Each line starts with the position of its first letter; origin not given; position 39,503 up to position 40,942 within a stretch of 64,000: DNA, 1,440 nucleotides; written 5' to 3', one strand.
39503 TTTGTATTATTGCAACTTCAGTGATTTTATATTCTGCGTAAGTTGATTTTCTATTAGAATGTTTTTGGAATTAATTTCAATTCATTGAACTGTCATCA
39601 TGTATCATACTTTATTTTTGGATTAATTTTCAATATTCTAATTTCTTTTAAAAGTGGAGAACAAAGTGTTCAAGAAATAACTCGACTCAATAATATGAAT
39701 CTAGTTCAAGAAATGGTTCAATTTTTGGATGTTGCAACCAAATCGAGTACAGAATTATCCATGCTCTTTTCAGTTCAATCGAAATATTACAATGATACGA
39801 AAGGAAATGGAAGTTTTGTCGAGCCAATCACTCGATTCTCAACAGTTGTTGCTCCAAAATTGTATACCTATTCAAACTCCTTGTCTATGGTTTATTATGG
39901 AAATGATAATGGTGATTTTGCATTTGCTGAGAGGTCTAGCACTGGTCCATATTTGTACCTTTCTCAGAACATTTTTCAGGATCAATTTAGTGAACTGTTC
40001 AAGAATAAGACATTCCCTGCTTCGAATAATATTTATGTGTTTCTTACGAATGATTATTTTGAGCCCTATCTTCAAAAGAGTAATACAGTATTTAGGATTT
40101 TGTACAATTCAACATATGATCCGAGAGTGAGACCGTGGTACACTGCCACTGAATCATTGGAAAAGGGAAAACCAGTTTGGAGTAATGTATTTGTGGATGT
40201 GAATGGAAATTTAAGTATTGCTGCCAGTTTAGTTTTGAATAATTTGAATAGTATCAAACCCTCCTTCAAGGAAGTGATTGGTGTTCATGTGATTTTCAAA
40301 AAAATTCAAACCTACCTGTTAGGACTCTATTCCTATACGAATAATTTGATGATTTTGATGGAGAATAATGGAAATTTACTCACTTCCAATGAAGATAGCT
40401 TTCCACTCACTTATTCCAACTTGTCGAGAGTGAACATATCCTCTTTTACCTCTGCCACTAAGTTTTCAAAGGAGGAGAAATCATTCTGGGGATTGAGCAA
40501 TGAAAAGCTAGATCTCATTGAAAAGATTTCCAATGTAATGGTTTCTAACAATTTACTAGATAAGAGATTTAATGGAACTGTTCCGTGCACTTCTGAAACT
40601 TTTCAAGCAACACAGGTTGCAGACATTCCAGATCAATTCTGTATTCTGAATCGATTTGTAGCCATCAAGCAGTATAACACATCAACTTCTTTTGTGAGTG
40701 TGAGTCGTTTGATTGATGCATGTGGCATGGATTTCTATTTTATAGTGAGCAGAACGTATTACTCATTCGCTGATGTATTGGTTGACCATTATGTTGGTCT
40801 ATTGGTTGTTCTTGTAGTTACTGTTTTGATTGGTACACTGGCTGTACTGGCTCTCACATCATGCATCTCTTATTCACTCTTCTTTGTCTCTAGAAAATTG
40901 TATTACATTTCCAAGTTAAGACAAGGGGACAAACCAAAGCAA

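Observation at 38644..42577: Receptor-type nucleotidyl cyclase with a large extracytoplasmic sensor-like domain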

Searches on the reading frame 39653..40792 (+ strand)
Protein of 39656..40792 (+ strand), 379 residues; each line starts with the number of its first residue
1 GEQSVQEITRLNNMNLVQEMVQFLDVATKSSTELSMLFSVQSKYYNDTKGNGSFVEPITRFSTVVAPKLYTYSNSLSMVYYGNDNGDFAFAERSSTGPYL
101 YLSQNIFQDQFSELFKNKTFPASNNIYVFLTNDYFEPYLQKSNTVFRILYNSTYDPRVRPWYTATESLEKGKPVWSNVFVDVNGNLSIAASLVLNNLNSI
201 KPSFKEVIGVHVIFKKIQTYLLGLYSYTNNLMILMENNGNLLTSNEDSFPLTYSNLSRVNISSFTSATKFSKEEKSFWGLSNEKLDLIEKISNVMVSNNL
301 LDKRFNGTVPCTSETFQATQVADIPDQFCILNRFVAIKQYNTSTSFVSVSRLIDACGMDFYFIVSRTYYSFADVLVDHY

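Call 8: find_homologous_proteins(query=window:39656-40792:+, max_evalue=0.01)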
Query seq(379 aa): 2428 candidates shared short words with the query, none scored E <= 0.01.

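Call 9: search_protein_families(library=pfam, proteins=[window:39656-40792:+], max_evalue=10)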
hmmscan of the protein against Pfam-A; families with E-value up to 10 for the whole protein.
seq(379 aa): 0 families

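Call 10: search_solved_structures(query=window:39656-40792:+, max_evalue=10, show_alignments=3)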
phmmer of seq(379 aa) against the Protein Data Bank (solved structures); distinct sequences matched with E-value up to 10: 2.
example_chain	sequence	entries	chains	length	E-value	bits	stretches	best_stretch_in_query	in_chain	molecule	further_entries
6mni_A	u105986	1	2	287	0.00047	22.5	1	152-244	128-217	Methyl-accepting chemotaxis protein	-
7k5n_A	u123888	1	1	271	0.00055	22.3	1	152-196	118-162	Sensor domain-containing diguanylate cyclase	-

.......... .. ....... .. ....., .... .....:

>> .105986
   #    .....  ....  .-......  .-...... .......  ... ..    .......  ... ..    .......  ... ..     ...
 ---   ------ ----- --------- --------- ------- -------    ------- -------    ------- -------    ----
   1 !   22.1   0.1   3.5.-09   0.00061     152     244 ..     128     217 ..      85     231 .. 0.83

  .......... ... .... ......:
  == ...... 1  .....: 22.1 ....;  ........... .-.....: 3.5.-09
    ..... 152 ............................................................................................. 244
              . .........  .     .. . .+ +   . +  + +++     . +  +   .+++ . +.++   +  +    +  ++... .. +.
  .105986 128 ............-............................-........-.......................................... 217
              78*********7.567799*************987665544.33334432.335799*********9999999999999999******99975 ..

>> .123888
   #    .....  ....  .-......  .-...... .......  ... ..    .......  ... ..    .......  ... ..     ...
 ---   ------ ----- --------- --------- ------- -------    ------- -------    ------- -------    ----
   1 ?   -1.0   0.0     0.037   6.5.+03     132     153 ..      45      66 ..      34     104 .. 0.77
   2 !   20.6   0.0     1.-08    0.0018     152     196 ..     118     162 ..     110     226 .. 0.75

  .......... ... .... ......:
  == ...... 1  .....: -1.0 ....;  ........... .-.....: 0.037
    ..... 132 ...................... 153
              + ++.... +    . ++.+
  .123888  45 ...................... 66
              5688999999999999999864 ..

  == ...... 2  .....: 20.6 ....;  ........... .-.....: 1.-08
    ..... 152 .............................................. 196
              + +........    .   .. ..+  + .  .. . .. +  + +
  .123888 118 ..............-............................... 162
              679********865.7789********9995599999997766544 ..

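Call 18: search_protein_representatives(protein=window:39656-40792:+)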
Query: 379 residues. Proteins with E-value up to 0.001 (for the whole library): 63; up to 1e-10: 4; up to 1e-30: 3. The best 63 are listed.
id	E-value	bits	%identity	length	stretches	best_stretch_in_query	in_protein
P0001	1.7e-236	800.2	100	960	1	14-379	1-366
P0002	1.2e-69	251.4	39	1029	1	1-379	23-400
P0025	2.5e-65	237.2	40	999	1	20-379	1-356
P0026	1.2e-28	116.7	30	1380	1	5-379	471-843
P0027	9.4e-09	51.2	32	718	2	146-282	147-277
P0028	1.2e-07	47.6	32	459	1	144-307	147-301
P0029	3.3e-07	46.1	32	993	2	151-263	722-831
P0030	3.9e-07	45.9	29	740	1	136-265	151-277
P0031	3.9e-07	45.9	28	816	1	146-272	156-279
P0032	1.0e-06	44.5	30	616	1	132-267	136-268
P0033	3.9e-06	42.6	32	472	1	131-246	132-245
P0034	5.1e-06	42.2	29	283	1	66-250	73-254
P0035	6.5e-06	41.9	33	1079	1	153-273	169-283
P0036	7.1e-06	41.7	30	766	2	122-219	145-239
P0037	9.0e-06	41.4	23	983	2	150-245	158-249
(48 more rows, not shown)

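Call 19: search_protein_families(library=pfam, proteins=[P0025, P0026, P0027, P0028, P0029, P0030, P0031, P0032, P0033, P0034], max_evalue=0.001)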
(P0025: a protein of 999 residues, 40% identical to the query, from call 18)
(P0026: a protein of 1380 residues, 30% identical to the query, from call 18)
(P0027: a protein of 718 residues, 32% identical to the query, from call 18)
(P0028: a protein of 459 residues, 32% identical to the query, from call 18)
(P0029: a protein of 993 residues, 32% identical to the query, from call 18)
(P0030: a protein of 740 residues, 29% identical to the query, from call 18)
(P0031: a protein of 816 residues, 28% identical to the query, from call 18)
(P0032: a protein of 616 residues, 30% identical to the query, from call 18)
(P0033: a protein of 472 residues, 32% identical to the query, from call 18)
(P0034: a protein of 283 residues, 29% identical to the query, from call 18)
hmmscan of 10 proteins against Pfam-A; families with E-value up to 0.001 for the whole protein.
P0025 (999 aa): 1 family
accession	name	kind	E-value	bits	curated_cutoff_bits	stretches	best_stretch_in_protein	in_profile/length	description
PF00211.25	Guanylate_cyc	-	7.8e-17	61.9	21.9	1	467-612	7-142/183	Adenylate and Guanylate cyclase catalytic domain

P0026 (1380 aa): 1 family
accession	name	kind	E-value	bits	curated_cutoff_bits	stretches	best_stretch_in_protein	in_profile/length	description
PF00211.25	Guanylate_cyc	-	9.1e-17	61.7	21.9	1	958-1118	8-156/183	Adenylate and Guanylate cyclase catalytic domain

P0027 (718 aa): 5 families
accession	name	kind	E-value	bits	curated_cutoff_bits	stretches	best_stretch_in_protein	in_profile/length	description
PF07228.17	SpoIIE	-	4.6e-44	151.1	25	1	501-717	3-191/192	Stage II sporulation protein E (SpoIIE)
PF02743.24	dCache_1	-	9.9e-21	74.8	45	1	38-319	6-239/240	Cache domain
PF00672.30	HAMP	-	1.2e-13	51.6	25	1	356-407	2-53/53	HAMP domain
PF22673.2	MCP-like_PDC_1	-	3.4e-09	37.6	27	1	144-215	42-112/113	Methyl-accepting chemotaxis protein-like, first PDC sensor domain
PF07989.16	Cnn_1N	-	0.00025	21.6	28.5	1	372-441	10-70/74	Centrosomin N-terminal motif 1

P0028 (459 aa): 3 families
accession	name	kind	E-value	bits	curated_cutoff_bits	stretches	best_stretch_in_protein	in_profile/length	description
PF02743.24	dCache_1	-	1.4e-16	61.3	45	1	148-323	87-239/240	Cache domain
PF22673.2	MCP-like_PDC_1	-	2.4e-10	41.3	27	1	153-217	47-112/113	Methyl-accepting chemotaxis protein-like, first PDC sensor domain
PF00672.30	HAMP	-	1.8e-06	28.6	25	1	359-408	2-48/53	HAMP domain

P0029 (993 aa): 7 families
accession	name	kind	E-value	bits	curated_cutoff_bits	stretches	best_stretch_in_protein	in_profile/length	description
PF02743.24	dCache_1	-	1e-34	120.6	45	2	724-880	92-236/240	Cache domain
PF22673.2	MCP-like_PDC_1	-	2.1e-19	70.5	27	2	689-787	20-113/113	Methyl-accepting chemotaxis protein-like, first PDC sensor domain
PF00092.34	VWA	-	7.4e-17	62.6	23.8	1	234-405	1-171/174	von Willebrand factor type A domain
PF13519.12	VWA_2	-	7.6e-11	43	27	1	235-342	1-107/107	von Willebrand factor type A domain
PF13768.12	VWA_3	-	1.3e-10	42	27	1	234-391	2-151/155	von Willebrand factor type A domain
PF08399.16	VWA_N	-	6.5e-10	40.2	34.7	1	667-717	74-124/128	VWA N-terminal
PF17201.10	Cache_3-Cache_2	-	0.00019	21.3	27.7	0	757-821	158-227/299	Cache 3/Cache 2 fusion domain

P0030 (740 aa): 8 families
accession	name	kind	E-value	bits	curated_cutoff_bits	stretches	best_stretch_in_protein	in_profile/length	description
PF02743.24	dCache_1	-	7.3e-25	88.3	45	1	49-330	6-235/240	Cache domain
PF13426.13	PAS_9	-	1.4e-14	54.6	27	1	575-679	2-103/103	PAS domain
PF00989.32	PAS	-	6.9e-13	49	22.6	1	565-674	2-110/113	PAS fold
PF00672.30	HAMP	-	1.3e-11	45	25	1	369-421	1-53/53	HAMP domain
PF22673.2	MCP-like_PDC_1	-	7.3e-11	42.9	27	1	152-230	34-112/113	Methyl-accepting chemotaxis protein-like, first PDC sensor domain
PF08447.18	PAS_3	-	2.6e-10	40.8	25.6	1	587-674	2-89/89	PAS fold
PF13188.13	PAS_8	-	4.8e-10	39.4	21.8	1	565-612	2-46/65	PAS domain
PF08448.16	PAS_4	-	1.7e-05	25.4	23.1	0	572-681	3-109/110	PAS fold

P0031 (816 aa): 5 families
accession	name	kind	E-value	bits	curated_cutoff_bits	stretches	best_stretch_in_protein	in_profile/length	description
PF02518.31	HATPase_c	-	2e-24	86.6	26.4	1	574-699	2-110/111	Histidine kinase-, DNA gyrase B-, and HSP90-like ATPase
PF00512.31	HisKA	-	3.6e-23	81.8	26.9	1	460-526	1-66/66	His Kinase A (phospho-acceptor) domain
PF02743.24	dCache_1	-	5e-11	43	45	1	161-312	86-225/240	Cache domain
PF22673.2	MCP-like_PDC_1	-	3.2e-05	24.8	27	1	146-223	34-112/113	Methyl-accepting chemotaxis protein-like, first PDC sensor domain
PF00672.30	HAMP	-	0.00051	20.7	25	0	365-423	2-52/53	HAMP domain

P0032 (616 aa): 4 families
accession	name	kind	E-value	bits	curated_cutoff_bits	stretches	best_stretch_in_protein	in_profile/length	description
PF00990.26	GGDEF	-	1.1e-43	149.3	23.8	1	447-610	2-161/161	Diguanylate cyclase, GGDEF domain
PF02743.24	dCache_1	-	1.1e-13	51.8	45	1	157-311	90-232/240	Cache domain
PF22673.2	MCP-like_PDC_1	-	5.6e-13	49.8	27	1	138-220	31-112/113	Methyl-accepting chemotaxis protein-like, first PDC sensor domain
PF00672.30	HAMP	-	3.7e-05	24.4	25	1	360-412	5-52/53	HAMP domain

P0033 (472 aa): 4 families
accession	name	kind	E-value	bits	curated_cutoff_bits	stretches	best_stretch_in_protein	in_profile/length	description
PF02743.24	dCache_1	-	1.4e-21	77.6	45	1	143-322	87-240/240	Cache domain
PF22673.2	MCP-like_PDC_1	-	1.2e-11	45.5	27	1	134-217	30-112/113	Methyl-accepting chemotaxis protein-like, first PDC sensor domain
PF17201.10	Cache_3-Cache_2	-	2e-06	27.8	27.7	1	190-335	161-296/299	Cache 3/Cache 2 fusion domain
PF00672.30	HAMP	-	0.00086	20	25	0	357-406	2-48/53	HAMP domain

P0034 (283 aa): 2 families
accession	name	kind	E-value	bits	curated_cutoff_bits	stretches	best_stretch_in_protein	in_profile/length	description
PF02743.24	dCache_1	-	3.8e-10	40.2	45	1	144-250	87-183/240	Cache domain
PF22673.2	MCP-like_PDC_1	-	2.2e-05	25.3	27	1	154-221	48-111/113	Methyl-accepting chemotaxis protein-like, first PDC sensor domain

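Call 25: search_solved_structures(query=A1, max_evalue=1, show_alignments=2)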
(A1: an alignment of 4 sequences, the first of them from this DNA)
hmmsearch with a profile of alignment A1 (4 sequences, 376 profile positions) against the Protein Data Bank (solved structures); distinct sequences matched with E-value up to 1: 4.
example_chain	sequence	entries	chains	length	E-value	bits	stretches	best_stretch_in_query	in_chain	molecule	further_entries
6mni_A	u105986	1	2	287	0.00013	24.2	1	151-242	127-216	Methyl-accepting chemotaxis protein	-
7k5n_A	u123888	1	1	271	0.0061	18.7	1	148-197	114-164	Sensor domain-containing diguanylate cyclase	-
6iop_A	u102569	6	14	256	0.15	14.1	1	149-191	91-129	Methyl-accepting chemotaxis protein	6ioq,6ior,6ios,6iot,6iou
8zkk_B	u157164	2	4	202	0.42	12.6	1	128-175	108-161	adaptor gp12 | adaptor of release VP1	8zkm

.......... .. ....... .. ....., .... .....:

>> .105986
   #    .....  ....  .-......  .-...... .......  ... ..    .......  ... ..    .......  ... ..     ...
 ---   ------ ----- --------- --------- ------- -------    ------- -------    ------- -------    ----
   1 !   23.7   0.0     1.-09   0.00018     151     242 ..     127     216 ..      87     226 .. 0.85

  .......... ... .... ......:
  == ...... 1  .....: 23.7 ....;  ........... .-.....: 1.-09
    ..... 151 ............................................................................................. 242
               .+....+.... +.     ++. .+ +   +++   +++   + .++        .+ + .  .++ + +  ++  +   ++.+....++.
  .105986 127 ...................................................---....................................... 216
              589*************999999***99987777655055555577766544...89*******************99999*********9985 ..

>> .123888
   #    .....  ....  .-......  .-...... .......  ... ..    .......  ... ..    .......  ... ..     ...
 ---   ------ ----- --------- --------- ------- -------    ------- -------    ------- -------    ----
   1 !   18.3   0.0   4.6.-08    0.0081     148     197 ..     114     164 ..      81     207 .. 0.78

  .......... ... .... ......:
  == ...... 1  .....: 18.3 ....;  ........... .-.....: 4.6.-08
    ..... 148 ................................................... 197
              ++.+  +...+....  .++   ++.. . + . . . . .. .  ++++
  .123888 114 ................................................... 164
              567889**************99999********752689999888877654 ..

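Call 37: predict_structure(alignment_id=A2)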
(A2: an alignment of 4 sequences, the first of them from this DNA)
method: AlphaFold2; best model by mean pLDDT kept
length: 379 residues; sequences in the alignment: 4
mean_pLDDT: 72.0   pTM: 0.73
mean pLDDT of the five models: 72.0, 71.9, 68.9, 60.0, 55.5
residues with pLDDT >= 90: 29; 70-90: 211; 50-70: 93; < 50: 46
segments of 3 or more residues with pLDDT < 50: 43-46, 142-144, 310-332, 371-379
pLDDT, mean of each block of 10 residues (from residue 1): 57 73 81 77 51 63 84 86 81 83 78 63 67 78 50 62 69 75 81 68 74 85 68 90 87 84 90 88 90 91 60 31 29 65 79 76 78 41
secondary structure, 60 per line:
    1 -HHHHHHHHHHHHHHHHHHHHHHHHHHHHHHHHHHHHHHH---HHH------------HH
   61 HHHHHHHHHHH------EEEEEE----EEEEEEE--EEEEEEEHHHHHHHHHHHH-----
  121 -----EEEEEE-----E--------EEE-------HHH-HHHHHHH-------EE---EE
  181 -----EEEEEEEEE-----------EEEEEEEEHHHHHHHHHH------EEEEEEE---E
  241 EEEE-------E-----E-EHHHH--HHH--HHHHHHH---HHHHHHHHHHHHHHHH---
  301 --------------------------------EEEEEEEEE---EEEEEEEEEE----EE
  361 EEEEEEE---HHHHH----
elements in order: H2-40 H59-71 E78-83 E88-94 E97-103 H104-115 E126-131 E146-148 H160-166 E186-194 E206-213 H214-223 E230-236 E240-244 H261-264 H272-278 H282-297 E333-341 E345-354 E359-367 H371-375

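Call 39: fold_search(model_id=the predicted structure, library=pdb)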
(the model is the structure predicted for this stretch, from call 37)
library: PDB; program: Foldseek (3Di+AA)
matches with E <= 10: 1178; with E <= 0.001: 62
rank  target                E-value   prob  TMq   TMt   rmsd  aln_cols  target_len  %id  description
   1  9a69_B                7.0e-07  1.00  0.34  0.21  15.1       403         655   10  Integrative model of MCPB-MCPC by crosslinking MS and deep learning (released 2024-09-18)
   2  6mni_B                9.1e-07  1.00  0.36  0.51   9.5       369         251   11  Structure of the tandem CACHE domain of PscC (released 2019-10-16)
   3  6mni_A                1.2e-06  1.00  0.38  0.53   7.7       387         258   12  Structure of the tandem CACHE domain of PscC (released 2019-10-16)
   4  2p7j_B                1.7e-06  1.00  0.49  0.64   7.3       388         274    8  Crystal structure of the domain of putative sensory box/GGDEF family protein from Vibrio parahaemolyticus (released 2007-05-01)
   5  3lie_B                1.9e-06  1.00  0.44  0.59   7.7       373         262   11  Crystal Structure of the extracellular domain of the putative histidine kinase vpHK1S-Z8 (released 2010-05-05)
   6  5ltv_C                2.3e-06  1.00  0.34  0.53  12.6       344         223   12  LIGAND BINDING DOMAIN OF PSEUDOMONAS AERUGINOSA PAO1 AMINO ACID CHEMORECPETOR PCTC IN COMPLEX WITH GABA (released 2017-09-20)
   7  3lid_A                2.4e-06  1.00  0.47  0.60   7.1       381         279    9  Crystal Structure of the extracellular domain of the putative histidine kinase vpHK1S-Z8 (released 2010-05-05)
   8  3lie_A                2.6e-06  1.00  0.46  0.62   7.0       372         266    9  Crystal Structure of the extracellular domain of the putative histidine kinase vpHK1S-Z8 (released 2010-05-05)
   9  5t7m_B                3.0e-06  1.00  0.38  0.56  10.8       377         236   11  LIGAND BINDING DOMAIN OF PSEUDOMONAS AERUGINOSA PAO1 AMINO ACID CHEMORECEPTOR PCTA IN COMPLEX WITH L-TRP (released 2017-09-20)
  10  6e0a_A                3.4e-06  1.00  0.37  0.49   9.1       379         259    9  Crystal Structure of Helicobacter pylori TlpA Chemoreceptor Ligand Binding Domain (released 2018-09-12)
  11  4wy9                  4.2e-06  1.00  0.42  0.53   7.9       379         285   11  Crystal structure of the periplasmic sensory domain of the Campylobacter jejuni chemoreceptor Tlp1 (released 2016-03-09)
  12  9hvj                  4.5e-06  1.00  0.42  0.53   8.3       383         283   10  Ligand binding domain of Roseburia intestinalis L1-82 uracil chemoreceptor (dCache) in complex with uracil and acetate (released 2025-03-12)
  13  5ltv_D                5.0e-06  1.00  0.32  0.49  11.0       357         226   11  LIGAND BINDING DOMAIN OF PSEUDOMONAS AERUGINOSA PAO1 AMINO ACID CHEMORECPETOR PCTC IN COMPLEX WITH GABA (released 2017-09-20)
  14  6ios                  5.9e-06  1.00  0.44  0.64   8.2       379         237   10  The ligand binding domain of Mlp24 with proline (released 2019-03-06)
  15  5ltx_B                7.3e-06  1.00  0.41  0.59   6.6       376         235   11  LIGAND BINDING DOMAIN OF PSEUDOMONAS AERUGINOSA PAO1 AMINO ACID CHEMORECEPTOR PCTA IN COMPLEX WITH L-MET (released 2017-09-20)
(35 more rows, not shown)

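Call 43: list_cluster_members(proteins=[P0001, P0025, P0026])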
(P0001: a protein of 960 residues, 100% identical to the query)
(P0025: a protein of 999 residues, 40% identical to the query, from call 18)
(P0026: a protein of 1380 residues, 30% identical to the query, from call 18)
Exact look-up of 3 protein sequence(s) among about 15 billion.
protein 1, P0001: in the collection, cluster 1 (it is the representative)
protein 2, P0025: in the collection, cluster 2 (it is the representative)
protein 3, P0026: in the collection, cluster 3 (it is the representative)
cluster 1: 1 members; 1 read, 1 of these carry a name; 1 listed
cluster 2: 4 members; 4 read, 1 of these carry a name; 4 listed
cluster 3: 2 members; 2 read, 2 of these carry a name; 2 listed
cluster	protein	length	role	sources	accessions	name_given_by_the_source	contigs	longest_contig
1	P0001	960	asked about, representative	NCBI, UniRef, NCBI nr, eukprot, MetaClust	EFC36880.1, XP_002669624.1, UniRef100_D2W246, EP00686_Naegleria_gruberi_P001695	predicted protein [Naegleria gruberi] | Predicted protein n=1 Tax=Naegleria gruberi TaxID=5762 RepID=D2W246_NAEGR | uncharacterized protein NAEGRDRAFT_82099 [Naegleria gruberi]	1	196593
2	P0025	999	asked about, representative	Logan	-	-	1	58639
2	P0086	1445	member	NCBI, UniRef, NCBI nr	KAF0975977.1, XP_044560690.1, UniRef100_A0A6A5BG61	hypothetical protein FDP41_005304 [Naegleria fowleri] | Guanylate cyclase domain-containing protein n=1 Tax=Naegleria fowleri TaxID=5763 ... | uncharacterized protein FDP41_005304 [Naegleria fowleri]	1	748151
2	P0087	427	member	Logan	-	-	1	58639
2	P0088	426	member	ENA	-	-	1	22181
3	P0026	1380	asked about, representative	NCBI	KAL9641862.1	hypothetical protein ABK040_011847 [Willaertia magna]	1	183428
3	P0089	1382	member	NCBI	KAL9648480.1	hypothetical protein ABK040_014100 [Willaertia magna]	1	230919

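Call 68: find_homologous_proteins(query=A2, max_evalue=0.001)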
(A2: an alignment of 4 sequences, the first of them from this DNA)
Query A2 (4 sequences): 6225 candidates shared short words with the query, none scored E <= 0.001.
